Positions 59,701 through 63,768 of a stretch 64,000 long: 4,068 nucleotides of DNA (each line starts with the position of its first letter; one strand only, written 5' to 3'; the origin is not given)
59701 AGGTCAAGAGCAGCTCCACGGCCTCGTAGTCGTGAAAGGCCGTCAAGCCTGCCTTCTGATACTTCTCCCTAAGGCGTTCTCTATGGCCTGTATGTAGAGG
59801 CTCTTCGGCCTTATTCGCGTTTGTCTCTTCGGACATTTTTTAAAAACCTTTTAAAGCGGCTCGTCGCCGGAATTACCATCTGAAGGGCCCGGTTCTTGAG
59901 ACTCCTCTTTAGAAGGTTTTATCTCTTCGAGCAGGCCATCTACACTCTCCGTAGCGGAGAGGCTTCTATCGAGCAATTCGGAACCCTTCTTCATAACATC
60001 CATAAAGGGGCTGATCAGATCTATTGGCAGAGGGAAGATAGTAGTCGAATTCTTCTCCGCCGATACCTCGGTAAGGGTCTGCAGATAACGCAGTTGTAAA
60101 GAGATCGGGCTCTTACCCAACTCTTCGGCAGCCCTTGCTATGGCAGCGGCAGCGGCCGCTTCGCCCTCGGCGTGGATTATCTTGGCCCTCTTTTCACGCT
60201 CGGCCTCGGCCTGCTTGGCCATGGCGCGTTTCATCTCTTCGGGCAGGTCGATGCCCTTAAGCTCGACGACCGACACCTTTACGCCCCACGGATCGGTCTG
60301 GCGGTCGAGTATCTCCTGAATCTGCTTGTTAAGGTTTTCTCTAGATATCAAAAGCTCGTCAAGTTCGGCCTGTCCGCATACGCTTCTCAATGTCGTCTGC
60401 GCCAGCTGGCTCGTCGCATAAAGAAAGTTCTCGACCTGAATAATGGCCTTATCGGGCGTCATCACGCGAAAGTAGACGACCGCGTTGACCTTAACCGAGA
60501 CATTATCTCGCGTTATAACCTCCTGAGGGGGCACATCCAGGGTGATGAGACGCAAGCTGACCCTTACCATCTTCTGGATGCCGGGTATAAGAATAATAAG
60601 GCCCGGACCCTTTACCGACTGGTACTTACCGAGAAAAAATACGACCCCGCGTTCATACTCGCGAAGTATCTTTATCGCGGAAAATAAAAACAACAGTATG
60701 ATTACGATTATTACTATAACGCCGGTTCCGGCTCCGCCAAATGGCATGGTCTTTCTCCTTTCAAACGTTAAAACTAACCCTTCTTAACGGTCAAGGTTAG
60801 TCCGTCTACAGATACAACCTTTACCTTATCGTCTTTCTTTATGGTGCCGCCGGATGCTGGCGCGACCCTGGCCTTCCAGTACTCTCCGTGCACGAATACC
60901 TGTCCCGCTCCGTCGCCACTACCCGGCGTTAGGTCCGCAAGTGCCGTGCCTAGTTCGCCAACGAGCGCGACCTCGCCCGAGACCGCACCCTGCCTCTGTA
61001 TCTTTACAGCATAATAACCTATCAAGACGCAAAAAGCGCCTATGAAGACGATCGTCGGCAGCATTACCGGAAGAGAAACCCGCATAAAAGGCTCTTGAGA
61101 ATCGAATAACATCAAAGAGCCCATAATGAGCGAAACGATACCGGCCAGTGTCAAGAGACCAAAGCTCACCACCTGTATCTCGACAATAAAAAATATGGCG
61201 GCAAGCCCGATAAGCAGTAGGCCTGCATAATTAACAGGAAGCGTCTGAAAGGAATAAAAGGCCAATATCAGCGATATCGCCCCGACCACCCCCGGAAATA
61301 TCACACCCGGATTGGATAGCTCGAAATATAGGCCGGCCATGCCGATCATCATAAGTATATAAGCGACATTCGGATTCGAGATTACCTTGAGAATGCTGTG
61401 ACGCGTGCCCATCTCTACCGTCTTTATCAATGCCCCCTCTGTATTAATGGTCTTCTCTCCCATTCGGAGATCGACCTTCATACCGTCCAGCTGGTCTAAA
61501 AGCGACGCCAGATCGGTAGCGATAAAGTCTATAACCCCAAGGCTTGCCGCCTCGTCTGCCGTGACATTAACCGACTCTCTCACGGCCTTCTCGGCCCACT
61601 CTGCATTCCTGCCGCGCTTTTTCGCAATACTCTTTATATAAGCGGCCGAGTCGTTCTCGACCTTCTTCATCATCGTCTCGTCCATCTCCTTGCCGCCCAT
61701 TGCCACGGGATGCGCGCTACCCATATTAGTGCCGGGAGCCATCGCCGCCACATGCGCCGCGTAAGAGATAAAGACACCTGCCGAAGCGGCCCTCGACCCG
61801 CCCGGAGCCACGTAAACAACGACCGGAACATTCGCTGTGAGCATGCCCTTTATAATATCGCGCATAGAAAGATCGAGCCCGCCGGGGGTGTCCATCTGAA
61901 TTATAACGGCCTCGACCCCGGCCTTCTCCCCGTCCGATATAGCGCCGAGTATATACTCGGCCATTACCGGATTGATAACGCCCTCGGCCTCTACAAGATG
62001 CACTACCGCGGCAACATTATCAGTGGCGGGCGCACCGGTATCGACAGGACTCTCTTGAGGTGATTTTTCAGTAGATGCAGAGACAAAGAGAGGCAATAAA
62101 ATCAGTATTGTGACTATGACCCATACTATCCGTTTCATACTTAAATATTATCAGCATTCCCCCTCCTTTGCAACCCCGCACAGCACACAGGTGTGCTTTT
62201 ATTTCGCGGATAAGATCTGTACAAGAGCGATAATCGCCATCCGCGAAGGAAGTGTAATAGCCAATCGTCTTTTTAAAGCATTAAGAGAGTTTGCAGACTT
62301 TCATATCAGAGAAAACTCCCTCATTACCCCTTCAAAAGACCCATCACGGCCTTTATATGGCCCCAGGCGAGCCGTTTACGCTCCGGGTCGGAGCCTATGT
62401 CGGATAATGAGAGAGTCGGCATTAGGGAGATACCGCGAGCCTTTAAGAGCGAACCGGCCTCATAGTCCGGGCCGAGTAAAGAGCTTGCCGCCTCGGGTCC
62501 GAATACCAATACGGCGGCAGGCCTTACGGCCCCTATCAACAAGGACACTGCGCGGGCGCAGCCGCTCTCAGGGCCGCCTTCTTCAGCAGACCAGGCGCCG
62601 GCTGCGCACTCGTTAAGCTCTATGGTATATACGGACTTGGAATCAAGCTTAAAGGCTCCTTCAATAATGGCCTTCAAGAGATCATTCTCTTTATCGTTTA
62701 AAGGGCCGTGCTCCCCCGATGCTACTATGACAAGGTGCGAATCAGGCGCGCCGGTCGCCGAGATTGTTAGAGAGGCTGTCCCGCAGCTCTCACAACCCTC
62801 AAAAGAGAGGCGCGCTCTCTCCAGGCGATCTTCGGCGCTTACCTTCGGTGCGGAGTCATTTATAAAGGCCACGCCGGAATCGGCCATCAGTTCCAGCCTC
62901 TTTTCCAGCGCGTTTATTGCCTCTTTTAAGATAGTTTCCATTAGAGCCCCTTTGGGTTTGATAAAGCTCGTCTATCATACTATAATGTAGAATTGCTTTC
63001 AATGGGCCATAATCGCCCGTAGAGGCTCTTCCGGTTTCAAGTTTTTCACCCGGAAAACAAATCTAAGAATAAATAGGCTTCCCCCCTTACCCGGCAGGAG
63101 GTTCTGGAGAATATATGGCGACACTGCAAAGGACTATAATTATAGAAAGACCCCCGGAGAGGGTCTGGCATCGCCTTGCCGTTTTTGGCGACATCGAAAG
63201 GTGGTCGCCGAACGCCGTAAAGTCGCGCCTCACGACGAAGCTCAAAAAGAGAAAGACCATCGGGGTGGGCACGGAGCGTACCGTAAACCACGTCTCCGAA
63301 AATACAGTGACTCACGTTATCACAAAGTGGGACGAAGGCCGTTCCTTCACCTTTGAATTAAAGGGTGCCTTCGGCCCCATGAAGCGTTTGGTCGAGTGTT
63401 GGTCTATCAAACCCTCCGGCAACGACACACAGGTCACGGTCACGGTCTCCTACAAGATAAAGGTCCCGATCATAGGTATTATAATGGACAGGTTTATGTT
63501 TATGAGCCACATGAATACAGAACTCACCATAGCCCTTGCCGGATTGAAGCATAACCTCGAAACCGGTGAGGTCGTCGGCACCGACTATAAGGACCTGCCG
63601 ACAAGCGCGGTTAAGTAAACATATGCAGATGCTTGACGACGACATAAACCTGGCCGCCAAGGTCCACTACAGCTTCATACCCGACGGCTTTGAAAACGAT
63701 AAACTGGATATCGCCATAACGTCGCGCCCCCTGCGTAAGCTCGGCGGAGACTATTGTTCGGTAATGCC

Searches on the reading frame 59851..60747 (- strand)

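Call 78: search_protein_families(library=pfam, proteins=[window:59851-60747:-], max_evalue=0.001)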
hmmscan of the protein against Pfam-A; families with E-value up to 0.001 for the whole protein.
window:59851-60747:- (298 aa): 1 family
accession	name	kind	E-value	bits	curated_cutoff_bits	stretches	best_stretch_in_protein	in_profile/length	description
PF01145.31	Band_7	-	5.9e-41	140.9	23.6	1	27-197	2-176/176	SPFH domain / Band 7 family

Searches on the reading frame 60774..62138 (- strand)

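Call 78: search_protein_families(library=pfam, proteins=[window:60774-62138:-], max_evalue=0.001)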
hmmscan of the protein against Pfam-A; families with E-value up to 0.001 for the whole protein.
window:60774-62138:- (454 aa): 3 families
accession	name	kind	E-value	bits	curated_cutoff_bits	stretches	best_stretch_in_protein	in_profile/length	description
PF24961.1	NfeD_membrane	-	1.8e-29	102.6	26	1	257-374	1-117/119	NfeD integral membrane domain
PF25145.1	NfeD1b_N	-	5.2e-18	65.7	40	1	46-195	2-144/189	NfeD1b, N-terminal domain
PF01957.25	NfeD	-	1.5e-14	54.4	29.1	1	391-453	3-57/57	NfeD-like C-terminal, partner-binding domain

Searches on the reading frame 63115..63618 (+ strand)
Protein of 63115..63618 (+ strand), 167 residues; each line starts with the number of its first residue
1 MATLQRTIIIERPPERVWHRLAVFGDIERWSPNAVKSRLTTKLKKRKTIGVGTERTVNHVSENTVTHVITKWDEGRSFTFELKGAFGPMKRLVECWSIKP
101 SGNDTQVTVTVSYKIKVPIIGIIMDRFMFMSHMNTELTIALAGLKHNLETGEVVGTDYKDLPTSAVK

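Call 78: search_protein_families(library=pfam, proteins=[window:63115-63618:+], max_evalue=0.001)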
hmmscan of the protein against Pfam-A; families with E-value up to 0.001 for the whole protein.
window:63115-63618:+ (167 aa): 2 families
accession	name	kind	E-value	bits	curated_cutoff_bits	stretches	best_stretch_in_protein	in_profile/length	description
PF10604.15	Polyketide_cyc2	-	1.3e-17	64.8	27.4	1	1-149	1-142/142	Polyketide cyclase / dehydrase and lipid transport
PF03364.25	Polyketide_cyc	-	7e-09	36.4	23.4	1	10-126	1-112/126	Polyketide cyclase / dehydrase and lipid transport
